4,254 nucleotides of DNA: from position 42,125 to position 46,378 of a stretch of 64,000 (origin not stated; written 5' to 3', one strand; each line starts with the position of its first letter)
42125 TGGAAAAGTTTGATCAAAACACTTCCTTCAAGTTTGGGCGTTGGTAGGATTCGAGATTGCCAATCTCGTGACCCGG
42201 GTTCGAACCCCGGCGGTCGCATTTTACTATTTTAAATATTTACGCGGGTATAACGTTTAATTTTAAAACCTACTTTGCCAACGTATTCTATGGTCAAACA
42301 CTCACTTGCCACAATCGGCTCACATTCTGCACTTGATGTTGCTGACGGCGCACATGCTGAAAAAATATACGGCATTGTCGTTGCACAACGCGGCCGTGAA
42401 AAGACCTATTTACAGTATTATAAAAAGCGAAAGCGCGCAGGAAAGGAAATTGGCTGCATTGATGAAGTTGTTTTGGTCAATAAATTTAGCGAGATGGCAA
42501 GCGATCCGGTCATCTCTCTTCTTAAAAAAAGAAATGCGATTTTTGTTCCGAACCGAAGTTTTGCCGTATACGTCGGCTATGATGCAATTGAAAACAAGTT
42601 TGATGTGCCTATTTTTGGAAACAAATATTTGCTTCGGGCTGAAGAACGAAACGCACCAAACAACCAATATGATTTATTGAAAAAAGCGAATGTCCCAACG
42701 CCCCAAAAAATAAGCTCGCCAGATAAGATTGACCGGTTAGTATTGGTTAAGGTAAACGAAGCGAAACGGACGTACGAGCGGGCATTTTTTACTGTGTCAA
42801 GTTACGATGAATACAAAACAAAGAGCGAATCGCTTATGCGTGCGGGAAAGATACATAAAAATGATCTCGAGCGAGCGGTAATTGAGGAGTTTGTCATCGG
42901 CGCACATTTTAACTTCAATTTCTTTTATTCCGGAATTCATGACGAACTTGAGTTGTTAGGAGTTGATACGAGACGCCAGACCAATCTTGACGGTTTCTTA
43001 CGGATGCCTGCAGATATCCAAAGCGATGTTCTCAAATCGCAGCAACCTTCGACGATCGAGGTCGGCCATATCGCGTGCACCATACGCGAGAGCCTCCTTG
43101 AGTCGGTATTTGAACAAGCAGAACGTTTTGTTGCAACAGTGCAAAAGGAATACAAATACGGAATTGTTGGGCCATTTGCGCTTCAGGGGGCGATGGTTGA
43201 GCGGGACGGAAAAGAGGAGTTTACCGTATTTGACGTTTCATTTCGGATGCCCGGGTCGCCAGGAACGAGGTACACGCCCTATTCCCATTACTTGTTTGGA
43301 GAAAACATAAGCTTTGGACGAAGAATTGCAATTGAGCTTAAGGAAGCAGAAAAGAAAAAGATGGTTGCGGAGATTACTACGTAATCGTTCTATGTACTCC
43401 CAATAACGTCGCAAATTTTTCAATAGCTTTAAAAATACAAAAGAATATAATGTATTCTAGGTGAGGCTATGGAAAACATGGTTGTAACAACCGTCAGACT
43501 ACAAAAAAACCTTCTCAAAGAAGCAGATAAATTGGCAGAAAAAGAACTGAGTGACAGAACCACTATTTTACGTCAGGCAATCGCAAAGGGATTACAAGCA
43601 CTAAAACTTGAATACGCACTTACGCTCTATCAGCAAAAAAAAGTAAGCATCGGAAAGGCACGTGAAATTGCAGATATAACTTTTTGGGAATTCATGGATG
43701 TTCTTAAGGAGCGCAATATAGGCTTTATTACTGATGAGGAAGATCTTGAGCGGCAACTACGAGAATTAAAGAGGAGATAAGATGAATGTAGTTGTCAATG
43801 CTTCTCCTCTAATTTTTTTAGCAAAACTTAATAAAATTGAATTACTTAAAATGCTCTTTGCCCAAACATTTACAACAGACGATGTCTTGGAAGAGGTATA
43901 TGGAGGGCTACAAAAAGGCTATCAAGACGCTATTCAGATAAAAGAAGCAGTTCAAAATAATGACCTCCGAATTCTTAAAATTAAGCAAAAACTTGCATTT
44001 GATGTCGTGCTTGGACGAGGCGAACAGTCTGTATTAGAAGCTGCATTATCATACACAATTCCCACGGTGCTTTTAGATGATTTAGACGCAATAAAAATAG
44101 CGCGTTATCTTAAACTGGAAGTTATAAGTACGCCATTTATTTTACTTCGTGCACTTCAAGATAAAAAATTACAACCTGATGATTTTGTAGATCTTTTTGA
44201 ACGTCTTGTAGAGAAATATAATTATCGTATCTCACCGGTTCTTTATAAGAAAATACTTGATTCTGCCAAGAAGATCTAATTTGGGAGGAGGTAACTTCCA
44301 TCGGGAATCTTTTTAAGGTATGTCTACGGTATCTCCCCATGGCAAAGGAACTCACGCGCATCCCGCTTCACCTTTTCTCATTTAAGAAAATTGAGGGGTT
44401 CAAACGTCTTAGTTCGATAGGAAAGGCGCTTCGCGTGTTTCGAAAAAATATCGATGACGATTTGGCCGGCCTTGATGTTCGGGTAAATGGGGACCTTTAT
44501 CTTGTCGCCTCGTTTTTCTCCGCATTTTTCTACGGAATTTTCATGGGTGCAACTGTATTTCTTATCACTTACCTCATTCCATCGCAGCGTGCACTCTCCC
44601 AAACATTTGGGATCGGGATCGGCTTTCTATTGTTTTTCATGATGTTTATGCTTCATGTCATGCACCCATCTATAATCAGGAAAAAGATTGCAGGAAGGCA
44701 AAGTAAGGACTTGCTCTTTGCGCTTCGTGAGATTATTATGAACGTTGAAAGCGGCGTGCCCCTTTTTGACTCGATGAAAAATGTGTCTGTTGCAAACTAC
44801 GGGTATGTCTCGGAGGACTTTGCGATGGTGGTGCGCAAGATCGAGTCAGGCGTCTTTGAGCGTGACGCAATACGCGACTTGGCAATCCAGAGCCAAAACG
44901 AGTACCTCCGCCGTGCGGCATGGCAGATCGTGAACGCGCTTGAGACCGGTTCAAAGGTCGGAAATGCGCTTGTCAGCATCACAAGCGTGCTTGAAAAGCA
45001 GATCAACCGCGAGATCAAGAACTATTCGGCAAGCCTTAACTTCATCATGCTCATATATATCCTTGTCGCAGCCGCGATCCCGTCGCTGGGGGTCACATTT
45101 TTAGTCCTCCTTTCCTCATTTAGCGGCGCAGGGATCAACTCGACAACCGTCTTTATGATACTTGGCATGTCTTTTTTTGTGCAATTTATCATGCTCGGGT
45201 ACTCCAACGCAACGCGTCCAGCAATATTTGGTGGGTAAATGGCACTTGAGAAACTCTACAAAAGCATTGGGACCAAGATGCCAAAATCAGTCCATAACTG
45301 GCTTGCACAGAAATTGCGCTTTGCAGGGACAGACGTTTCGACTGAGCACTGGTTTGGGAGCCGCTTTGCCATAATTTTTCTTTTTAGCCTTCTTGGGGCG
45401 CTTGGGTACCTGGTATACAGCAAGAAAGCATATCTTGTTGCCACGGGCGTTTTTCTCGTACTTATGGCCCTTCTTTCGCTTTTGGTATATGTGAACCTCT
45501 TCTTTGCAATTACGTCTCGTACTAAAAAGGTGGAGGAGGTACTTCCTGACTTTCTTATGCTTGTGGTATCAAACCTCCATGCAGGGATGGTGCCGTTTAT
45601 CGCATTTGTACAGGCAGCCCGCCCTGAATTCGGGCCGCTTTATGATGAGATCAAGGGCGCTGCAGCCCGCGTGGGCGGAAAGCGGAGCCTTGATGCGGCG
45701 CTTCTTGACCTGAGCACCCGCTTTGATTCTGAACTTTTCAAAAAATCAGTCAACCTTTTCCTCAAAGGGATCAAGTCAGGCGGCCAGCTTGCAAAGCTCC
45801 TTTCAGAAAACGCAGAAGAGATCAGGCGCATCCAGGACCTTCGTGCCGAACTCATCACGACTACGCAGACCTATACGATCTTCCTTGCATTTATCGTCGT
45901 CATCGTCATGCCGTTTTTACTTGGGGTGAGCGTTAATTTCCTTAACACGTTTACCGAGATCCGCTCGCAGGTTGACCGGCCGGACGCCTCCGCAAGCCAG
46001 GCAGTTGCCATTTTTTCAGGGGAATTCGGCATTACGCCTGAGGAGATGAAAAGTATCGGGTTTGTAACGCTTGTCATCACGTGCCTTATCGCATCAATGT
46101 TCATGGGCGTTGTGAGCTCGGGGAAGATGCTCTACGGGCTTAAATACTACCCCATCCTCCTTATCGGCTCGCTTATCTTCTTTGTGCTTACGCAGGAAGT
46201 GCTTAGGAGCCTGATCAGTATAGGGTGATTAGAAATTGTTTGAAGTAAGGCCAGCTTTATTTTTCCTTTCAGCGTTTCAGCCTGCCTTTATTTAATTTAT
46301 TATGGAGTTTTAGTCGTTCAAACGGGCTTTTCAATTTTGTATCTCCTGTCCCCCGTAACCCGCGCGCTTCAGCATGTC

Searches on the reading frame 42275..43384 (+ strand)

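Call 31: search_protein_families(library=pfam, proteins=[window:42275-43384:+])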
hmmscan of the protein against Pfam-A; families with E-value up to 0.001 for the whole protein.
window:42275-43384:+ (369 aa): 2 families
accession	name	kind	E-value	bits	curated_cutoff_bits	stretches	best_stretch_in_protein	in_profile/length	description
PF06973.17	DUF1297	-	5e-63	212.5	23.8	1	179-369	1-188/188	Domain of unknown function (DUF1297)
PF06849.18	DUF1246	-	5.9e-39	133.3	25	1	12-146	2-122/122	Protein of unknown function (DUF1246)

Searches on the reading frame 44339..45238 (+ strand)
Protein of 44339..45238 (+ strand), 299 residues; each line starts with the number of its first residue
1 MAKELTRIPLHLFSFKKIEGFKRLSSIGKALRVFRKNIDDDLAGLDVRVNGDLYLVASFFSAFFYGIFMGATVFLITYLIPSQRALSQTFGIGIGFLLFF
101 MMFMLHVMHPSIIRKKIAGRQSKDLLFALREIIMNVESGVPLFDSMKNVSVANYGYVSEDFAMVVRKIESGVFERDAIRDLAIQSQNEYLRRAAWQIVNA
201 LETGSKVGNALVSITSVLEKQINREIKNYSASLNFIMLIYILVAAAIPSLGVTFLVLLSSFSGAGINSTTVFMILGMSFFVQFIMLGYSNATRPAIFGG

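Call 32: search_protein_families(library=pfam, proteins=[window:44339-45238:+])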
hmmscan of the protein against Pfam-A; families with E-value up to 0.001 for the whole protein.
window:44339-45238:+ (299 aa): 1 family
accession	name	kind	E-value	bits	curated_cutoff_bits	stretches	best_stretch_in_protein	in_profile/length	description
PF00482.28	T2SSF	-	3e-14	53.5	25.2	1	128-252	1-122/125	Type II secretion system (T2SS), protein F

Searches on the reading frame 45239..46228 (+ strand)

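Call 32: search_protein_families(library=pfam, proteins=[window:45239-46228:+])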
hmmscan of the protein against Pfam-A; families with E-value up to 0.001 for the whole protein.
window:45239-46228:+ (329 aa): 1 family
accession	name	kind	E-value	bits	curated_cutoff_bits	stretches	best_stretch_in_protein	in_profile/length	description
PF00482.28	T2SSF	-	4.9e-12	46.4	25.2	1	105-228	1-121/125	Type II secretion system (T2SS), protein F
